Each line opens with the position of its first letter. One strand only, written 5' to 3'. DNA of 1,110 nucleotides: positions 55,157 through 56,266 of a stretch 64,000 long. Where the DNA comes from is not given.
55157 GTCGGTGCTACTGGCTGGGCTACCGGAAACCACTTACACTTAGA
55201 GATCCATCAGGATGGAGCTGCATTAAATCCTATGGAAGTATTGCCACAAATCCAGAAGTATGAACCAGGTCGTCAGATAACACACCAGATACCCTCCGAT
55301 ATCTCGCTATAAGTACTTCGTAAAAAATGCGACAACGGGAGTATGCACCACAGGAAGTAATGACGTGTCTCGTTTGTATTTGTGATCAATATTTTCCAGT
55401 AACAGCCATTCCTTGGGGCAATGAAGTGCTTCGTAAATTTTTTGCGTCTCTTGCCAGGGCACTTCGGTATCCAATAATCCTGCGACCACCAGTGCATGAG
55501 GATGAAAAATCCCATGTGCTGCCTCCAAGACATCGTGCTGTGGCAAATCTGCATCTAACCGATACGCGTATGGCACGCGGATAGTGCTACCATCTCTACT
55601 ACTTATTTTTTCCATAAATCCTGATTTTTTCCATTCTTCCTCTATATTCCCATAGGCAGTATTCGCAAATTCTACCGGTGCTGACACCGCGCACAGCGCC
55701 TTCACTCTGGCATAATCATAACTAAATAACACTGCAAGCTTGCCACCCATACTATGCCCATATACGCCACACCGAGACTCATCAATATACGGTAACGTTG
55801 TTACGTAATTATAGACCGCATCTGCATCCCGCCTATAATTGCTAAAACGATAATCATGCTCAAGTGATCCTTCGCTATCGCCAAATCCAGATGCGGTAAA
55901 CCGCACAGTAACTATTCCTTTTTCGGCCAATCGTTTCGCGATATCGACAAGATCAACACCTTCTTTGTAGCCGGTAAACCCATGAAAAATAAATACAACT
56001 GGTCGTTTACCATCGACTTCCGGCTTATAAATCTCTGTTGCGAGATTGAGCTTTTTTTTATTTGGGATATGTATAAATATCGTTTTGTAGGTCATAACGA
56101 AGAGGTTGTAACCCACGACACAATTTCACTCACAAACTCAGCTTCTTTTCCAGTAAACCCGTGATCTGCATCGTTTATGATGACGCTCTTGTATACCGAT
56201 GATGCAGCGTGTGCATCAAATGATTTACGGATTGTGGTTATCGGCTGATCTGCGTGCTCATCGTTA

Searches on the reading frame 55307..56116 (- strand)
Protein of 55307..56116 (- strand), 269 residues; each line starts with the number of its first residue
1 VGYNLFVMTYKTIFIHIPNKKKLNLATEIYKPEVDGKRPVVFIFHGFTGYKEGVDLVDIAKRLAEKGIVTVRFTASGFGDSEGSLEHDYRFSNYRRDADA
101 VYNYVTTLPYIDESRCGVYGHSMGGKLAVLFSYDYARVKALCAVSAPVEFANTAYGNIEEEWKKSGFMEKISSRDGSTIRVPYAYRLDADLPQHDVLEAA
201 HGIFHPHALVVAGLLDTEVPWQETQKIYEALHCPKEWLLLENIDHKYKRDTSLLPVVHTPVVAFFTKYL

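Call 60: search_protein_families(library=pfam, proteins=[window:55307-56116:-], max_evalue=0.001)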
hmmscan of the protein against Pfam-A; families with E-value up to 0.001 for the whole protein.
window:55307-56116:- (269 aa): 11 families
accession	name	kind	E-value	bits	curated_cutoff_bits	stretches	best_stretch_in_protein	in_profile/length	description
PF12146.15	Hydrolase_4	-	6.3e-16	58.8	27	1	38-152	4-115/239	Serine aminopeptidase, S33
PF02129.25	Peptidase_S15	-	1.7e-10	41.5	23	1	24-153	4-136/262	X-Pro dipeptidyl-peptidase (S15 family)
PF00326.27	Peptidase_S9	-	1.5e-09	38.1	22.6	1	96-268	46-209/213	Prolyl oligopeptidase family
PF00561.26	Abhydrolase_1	-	2.5e-09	37.6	25.8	1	39-155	1-111/245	alpha/beta hydrolase fold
PF01738.24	DLH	-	2.3e-08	34.4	21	0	93-141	76-124/217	Dienelactone hydrolase family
PF05448.18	AXE1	-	2.7e-07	30.1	21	1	87-247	149-305/321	Acetyl xylan esterase (AXE1)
PF12697.13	Abhydrolase_6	-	3.6e-07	31.5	26.3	1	40-165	1-94/217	Alpha/beta hydrolase family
PF06500.17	FrsA-like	-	1.7e-05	24.2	22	1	11-150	169-302/414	Esterase FrsA-like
PF08840.17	BAAT_C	-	4.6e-05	24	20.9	1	102-155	10-63/210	BAAT / Acyl-CoA thioester hydrolase C terminal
PF00756.26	Esterase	-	0.00017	21.9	22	1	29-171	12-174/251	Putative esterase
PF12740.14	PETase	-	0.00035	20.5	28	0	29-144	44-155/263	PET hydrolase-like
